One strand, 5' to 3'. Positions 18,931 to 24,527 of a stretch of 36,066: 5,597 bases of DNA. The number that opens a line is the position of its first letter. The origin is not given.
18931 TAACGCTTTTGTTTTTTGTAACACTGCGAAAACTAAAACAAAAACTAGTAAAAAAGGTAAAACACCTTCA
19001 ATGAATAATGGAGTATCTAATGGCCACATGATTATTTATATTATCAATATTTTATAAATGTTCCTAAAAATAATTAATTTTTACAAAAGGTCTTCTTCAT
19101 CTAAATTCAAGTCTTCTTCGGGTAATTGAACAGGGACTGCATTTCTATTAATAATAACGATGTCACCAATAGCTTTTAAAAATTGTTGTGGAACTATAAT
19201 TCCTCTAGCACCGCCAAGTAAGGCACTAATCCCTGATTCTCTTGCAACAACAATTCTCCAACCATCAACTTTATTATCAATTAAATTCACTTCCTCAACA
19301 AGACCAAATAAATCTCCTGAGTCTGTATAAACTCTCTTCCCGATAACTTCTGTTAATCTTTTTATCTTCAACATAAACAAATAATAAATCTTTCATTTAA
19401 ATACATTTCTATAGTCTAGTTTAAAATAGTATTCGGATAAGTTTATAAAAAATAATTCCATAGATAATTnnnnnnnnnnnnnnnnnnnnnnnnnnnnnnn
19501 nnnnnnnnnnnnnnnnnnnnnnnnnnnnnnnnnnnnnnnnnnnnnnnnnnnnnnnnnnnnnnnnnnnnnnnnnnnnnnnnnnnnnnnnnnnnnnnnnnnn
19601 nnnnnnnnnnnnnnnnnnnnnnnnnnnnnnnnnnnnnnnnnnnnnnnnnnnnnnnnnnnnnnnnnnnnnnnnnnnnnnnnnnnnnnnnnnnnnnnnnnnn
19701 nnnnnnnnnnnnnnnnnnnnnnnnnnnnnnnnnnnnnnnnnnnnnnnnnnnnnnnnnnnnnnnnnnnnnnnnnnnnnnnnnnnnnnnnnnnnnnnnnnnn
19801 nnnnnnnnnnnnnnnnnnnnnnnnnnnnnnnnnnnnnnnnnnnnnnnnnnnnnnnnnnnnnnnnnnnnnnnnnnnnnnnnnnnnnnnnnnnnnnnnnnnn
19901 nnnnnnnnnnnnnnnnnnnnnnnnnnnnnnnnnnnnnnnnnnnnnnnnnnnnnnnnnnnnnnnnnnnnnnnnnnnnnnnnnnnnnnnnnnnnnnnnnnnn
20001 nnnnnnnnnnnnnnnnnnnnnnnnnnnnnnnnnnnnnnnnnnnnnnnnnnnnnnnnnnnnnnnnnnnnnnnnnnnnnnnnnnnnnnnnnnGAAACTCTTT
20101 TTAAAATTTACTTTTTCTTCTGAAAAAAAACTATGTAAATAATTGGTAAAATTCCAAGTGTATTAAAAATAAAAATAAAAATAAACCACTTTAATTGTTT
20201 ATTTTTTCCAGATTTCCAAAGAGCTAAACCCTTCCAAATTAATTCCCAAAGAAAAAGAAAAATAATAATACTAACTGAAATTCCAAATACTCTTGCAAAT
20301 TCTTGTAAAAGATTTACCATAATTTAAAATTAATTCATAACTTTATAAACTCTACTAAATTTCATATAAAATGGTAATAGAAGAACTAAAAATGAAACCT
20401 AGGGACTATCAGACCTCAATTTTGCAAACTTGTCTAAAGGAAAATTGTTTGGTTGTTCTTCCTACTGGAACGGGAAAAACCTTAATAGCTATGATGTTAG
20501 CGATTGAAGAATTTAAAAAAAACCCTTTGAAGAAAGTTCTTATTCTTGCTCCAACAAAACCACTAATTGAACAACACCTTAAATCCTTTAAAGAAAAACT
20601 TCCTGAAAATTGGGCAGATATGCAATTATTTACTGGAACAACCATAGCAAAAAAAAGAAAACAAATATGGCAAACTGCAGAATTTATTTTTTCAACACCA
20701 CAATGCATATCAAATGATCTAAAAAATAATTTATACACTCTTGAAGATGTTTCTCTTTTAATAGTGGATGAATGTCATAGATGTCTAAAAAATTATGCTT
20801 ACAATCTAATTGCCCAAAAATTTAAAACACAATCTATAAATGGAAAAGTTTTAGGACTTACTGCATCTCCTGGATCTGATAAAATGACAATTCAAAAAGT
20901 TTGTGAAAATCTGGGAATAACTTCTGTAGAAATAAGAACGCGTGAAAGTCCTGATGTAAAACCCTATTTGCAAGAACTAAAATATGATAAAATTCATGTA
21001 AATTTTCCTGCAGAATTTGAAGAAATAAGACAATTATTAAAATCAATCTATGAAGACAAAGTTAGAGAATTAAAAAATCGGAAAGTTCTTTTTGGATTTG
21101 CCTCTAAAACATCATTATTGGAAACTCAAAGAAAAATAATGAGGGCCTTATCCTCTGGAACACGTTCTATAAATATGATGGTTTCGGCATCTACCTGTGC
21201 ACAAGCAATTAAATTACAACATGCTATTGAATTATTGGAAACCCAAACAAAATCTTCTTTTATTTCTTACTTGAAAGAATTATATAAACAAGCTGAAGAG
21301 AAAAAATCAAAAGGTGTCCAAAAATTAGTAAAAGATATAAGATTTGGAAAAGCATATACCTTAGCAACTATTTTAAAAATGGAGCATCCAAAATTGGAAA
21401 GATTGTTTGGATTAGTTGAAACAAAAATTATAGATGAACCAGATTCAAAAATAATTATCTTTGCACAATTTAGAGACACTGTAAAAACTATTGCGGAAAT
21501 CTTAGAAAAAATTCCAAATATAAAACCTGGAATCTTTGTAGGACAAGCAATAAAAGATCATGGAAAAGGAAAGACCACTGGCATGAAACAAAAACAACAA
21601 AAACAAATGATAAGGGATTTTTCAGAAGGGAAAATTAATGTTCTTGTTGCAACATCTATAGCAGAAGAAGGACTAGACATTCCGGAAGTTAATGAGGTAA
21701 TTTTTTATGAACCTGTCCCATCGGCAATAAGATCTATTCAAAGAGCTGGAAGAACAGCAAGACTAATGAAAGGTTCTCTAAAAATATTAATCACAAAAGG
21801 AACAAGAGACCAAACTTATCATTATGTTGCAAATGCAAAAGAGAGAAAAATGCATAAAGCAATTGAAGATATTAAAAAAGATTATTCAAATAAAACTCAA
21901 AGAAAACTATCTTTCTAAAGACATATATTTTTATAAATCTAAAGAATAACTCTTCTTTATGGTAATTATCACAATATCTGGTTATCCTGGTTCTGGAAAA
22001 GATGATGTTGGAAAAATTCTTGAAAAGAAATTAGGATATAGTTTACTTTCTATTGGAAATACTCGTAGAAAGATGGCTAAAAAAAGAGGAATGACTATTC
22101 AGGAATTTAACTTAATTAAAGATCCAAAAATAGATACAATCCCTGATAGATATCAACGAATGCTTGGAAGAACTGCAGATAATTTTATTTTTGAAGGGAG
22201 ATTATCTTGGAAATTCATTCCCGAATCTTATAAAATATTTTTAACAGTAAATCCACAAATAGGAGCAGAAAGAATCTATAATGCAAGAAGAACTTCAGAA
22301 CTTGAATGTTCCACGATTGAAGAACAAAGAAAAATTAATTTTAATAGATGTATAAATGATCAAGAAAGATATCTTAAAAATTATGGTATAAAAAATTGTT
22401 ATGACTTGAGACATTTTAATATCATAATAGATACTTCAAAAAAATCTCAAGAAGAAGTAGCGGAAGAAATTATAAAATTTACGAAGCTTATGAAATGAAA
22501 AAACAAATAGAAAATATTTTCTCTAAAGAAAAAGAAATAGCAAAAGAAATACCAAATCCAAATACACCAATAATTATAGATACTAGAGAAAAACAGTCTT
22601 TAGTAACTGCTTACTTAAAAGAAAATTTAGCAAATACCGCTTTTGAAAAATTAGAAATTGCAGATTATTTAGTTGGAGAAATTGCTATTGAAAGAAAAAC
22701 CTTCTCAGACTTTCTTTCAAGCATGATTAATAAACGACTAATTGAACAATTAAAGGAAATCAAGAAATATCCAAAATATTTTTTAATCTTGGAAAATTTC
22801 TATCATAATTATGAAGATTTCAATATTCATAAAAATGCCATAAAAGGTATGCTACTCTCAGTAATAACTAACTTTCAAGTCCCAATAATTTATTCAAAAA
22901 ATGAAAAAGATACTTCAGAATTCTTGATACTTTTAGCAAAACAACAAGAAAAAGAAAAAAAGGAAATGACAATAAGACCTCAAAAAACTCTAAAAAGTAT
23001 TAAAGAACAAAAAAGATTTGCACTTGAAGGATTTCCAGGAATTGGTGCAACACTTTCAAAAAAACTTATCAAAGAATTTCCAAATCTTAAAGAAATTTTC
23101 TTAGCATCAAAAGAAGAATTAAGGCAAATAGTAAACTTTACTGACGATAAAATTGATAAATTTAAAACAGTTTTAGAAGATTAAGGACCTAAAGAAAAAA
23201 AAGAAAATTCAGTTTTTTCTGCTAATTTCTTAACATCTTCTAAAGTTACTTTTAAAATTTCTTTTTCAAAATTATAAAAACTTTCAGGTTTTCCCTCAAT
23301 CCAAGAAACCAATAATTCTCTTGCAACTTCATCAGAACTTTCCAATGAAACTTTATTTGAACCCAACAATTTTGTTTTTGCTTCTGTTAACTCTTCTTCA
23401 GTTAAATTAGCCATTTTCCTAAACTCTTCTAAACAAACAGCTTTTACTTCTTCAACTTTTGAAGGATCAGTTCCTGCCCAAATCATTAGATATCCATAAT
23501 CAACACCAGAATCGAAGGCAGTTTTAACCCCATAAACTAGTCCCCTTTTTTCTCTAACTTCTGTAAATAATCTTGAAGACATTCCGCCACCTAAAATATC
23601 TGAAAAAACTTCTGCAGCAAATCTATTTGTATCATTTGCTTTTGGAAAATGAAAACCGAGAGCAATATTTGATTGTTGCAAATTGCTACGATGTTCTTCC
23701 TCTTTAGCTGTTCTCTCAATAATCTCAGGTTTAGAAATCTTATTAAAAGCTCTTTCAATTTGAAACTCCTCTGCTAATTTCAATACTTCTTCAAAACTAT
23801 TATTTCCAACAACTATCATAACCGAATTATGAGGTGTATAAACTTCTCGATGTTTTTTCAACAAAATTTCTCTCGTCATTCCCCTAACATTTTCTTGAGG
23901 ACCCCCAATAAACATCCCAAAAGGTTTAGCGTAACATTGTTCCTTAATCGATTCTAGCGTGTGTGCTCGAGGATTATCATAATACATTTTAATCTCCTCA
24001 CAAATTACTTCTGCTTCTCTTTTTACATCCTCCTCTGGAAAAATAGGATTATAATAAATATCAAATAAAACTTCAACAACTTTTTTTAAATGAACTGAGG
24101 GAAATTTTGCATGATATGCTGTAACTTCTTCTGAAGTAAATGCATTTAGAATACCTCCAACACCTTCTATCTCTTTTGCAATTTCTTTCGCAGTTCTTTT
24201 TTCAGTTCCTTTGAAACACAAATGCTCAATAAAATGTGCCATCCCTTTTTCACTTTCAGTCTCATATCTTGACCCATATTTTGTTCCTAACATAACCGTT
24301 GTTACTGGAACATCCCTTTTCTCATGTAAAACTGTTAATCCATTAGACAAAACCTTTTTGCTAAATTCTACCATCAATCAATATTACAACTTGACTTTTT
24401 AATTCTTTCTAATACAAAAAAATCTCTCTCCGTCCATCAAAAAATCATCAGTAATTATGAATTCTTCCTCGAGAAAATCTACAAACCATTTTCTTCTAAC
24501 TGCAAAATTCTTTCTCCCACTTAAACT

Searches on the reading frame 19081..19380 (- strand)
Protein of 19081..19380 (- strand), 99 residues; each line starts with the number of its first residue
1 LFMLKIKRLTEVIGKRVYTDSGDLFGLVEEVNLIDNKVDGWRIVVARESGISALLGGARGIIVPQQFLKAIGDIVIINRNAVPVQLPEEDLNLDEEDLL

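Call 4: search_protein_families(library=pfam, proteins=[window:19081-19380:-], max_evalue=0.1)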
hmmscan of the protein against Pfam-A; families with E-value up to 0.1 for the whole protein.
window:19081-19380:- (99 aa): 1 family
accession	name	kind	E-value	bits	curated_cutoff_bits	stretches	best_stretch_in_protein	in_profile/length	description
PF05239.21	PRC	-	0.00025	21.4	21.2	1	8-79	5-73/78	PRC-barrel domain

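Call 32: search_protein_families(library=ncbifam, proteins=[window:19081-19380:-], max_evalue=0.1)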
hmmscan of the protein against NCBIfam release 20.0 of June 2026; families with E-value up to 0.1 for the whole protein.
window:19081-19380:- (99 aa): 0 families

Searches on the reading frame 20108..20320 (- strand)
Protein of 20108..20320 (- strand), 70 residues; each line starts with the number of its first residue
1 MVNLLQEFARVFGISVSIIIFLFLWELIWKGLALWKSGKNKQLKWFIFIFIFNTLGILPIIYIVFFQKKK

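Call 4: search_protein_families(library=pfam, proteins=[window:20108-20320:-], max_evalue=0.1)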
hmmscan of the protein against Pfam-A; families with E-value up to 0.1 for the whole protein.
window:20108-20320:- (70 aa): 3 families
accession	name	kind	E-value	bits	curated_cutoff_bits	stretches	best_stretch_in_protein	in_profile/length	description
PF18893.5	DUF5652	-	9.5e-24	83.4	23.4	1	15-70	12-67/71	Family of unknown function (DUF5652)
PF12794.12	MscS_TM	-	0.018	14.4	28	1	7-65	154-213/339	Mechanosensitive ion channel inner membrane domain 1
PF12428.13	DUF3675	-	0.069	14.1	24.3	1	17-65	70-116/119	Protein of unknown function (DUF3675)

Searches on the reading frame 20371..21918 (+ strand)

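Call 6: search_protein_families(library=pfam, proteins=[window:20371-21918:+], max_evalue=0.001)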
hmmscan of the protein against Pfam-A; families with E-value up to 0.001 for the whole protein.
window:20371-21918:+ (515 aa): 7 families
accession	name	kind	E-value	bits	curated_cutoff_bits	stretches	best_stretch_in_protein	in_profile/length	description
PF00270.35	DEAD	-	9.1e-28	97.5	26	1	12-168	2-161/167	DEAD/DEAH box helicase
PF04851.21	ResIII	-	1.9e-27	96.6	22.5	1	7-167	1-162/164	Type III restriction enzyme, res subunit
PF00271.37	Helicase_C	-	1e-23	84.1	23.5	1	354-465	11-109/110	Helicase conserved C-terminal domain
PF21210.2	RNA_helicase_helical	-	2.1e-12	47.5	27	1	244-328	24-106/108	Putative ATP-dependent RNA helicase, helical bundle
PF18766.7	SWI2_SNF2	-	3.8e-08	33.7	26.7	1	28-170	23-158/221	SWI2/SNF2 ATPase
PF22590.2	Cas3-like_C_2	-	3.1e-06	27.8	27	1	362-464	7-103/106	CRISPR-associated nuclease/helicase Cas3, C-terminal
PF02562.22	PhoH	-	1e-05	25.6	27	1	15-63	10-59/205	PhoH-like protein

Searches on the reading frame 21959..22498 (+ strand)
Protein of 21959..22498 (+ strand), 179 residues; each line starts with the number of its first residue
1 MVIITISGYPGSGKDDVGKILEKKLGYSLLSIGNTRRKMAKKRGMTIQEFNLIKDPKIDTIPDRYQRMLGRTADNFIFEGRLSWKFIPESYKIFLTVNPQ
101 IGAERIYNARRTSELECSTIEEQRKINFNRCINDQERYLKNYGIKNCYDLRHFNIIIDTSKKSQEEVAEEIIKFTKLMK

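Call 6: search_protein_families(library=pfam, proteins=[window:21959-22498:+], max_evalue=0.001)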
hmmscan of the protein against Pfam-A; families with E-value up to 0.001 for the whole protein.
window:21959-22498:+ (179 aa): 4 families
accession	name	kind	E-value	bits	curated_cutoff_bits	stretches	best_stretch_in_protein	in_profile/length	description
PF13189.12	Cytidylate_kin2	-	4.5e-12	46.9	28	1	3-161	1-176/176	Cytidylate kinase-like family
PF02224.24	Cytidylate_kin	-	1.7e-11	44.7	26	1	64-175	104-209/211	Cytidylate kinase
PF13238.12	AAA_18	-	4.1e-11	43.9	29.4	1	4-112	1-114/128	AAA domain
PF13207.12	AAA_17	-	1.6e-07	32.2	27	1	8-83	2-81/136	AAA domain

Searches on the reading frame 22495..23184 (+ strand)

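Call 6: search_protein_families(library=pfam, proteins=[window:22495-23184:+], max_evalue=0.001)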
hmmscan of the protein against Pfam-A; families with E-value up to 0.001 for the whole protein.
window:22495-23184:+ (229 aa): 2 families
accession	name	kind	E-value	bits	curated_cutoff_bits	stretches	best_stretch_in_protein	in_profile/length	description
PF02732.21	ERCC4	-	3.4e-25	89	24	1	28-144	1-137/140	ERCC4 domain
PF12826.13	HHH_2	-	0.00017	22.1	27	1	179-212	7-40/64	Helix-hairpin-helix motif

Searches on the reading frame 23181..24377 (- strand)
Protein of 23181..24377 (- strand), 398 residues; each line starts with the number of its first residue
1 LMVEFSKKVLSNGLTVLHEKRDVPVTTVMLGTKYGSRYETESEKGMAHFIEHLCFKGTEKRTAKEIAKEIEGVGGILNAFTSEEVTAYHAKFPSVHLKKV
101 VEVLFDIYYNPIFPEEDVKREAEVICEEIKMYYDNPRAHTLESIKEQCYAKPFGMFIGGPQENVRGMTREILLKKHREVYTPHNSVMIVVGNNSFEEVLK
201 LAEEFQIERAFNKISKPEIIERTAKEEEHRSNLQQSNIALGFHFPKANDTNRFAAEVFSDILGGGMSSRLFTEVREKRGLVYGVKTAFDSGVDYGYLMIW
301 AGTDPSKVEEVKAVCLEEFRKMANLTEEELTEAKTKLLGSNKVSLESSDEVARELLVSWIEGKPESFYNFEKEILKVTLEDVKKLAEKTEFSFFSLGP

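Call 6: search_protein_families(library=pfam, proteins=[window:23181-24377:-], max_evalue=0.001)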
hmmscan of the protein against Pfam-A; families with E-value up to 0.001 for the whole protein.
window:23181-24377:- (398 aa): 3 families
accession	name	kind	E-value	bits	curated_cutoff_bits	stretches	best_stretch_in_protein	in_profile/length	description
PF05193.26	Peptidase_M16_C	-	2.6e-38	132.1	23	1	167-337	2-181/181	Peptidase M16 inactive domain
PF00675.25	Peptidase_M16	-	1.2e-33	116.6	22.3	1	17-153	4-141/149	Insulinase (Peptidase family M16)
PF22516.1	PreP_C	-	0.00012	22.2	27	1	269-390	41-159/173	PreP C-terminal domain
